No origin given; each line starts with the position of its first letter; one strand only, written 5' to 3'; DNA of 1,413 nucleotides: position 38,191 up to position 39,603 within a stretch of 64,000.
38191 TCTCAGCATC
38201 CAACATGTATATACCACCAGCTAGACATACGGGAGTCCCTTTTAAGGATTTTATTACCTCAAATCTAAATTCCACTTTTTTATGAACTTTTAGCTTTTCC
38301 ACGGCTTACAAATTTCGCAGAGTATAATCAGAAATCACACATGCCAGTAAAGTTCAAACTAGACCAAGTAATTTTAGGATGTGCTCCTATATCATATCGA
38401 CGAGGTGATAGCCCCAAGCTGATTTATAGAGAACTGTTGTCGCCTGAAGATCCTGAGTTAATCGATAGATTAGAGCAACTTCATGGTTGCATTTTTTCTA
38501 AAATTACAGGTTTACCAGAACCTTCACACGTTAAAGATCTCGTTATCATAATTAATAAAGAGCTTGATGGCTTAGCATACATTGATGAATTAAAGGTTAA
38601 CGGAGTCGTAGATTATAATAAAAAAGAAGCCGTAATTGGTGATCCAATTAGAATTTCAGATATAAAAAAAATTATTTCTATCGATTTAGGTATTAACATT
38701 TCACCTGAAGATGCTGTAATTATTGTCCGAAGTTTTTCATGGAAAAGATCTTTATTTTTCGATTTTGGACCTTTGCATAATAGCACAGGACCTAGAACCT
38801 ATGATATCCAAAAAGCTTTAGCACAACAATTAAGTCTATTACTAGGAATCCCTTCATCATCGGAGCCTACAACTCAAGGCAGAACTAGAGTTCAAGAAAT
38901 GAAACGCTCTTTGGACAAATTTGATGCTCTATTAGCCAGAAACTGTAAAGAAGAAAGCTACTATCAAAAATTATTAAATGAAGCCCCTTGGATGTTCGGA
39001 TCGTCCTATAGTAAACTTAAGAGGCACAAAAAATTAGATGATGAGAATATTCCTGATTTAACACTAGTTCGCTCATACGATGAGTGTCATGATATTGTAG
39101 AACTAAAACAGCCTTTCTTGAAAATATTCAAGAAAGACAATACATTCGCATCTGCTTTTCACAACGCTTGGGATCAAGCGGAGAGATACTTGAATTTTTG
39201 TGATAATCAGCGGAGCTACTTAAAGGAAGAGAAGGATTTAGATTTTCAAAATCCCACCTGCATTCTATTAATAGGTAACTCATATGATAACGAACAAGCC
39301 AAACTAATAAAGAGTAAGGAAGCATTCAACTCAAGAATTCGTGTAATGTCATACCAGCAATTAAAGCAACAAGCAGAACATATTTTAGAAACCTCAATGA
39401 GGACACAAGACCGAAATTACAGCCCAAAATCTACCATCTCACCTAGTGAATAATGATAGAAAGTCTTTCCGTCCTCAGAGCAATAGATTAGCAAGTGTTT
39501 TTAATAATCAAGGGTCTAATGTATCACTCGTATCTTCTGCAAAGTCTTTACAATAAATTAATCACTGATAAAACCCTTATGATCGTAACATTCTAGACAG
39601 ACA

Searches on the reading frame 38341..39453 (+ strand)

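Call 71: search_protein_families(library=pfam, proteins=[window:38341-39453:+])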
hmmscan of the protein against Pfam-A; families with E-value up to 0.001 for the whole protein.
window:38341-39453:+ (370 aa): 1 family
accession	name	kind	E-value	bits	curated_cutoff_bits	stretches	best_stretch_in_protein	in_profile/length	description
PF14082.12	SduA_C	-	1.1e-13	52.1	27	1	204-341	3-158/159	Shedu protein SduA, C-terminal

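Call 82: search_protein_families(library=padloc, proteins=[window:38341-39453:+], max_evalue=0.001)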
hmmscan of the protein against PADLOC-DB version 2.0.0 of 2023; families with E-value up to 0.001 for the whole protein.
window:38341-39453:+ (370 aa): 10 families
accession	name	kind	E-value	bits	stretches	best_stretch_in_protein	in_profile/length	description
PDLC00402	SduA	-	3.2e-19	67.2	1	178-358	152-340/354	DUF4263 domain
PDLC00385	SduA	-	5.4e-16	56.8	1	186-350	141-315/319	DUF4263 domain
PDLC00389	SduA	-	9.9e-16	56.3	1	184-351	207-375/383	DUF4263 domain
PDLC00401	SduA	-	9.1e-14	49.7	1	184-351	221-399/404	DUF4263 domain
PDLC00405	SduA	-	1.3e-10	39.3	1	185-351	138-311/323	DUF4263 domain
PDLC00397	SduA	-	3.9e-07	28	1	226-342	84-215/227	DUF4263 domain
PDLC00378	SduA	-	1.3e-06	26.1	1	185-347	6-192/287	DUF4263 domain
PDLC00396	SduA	-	2.1e-05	22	1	217-360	78-225/230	DUF4263 domain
PDLC00390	SduA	-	5.7e-05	20.5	1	200-349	171-334/339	DUF4263 domain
PDLC00387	SduA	-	0.00015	18.4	1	172-350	366-541/546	DUF4263 domain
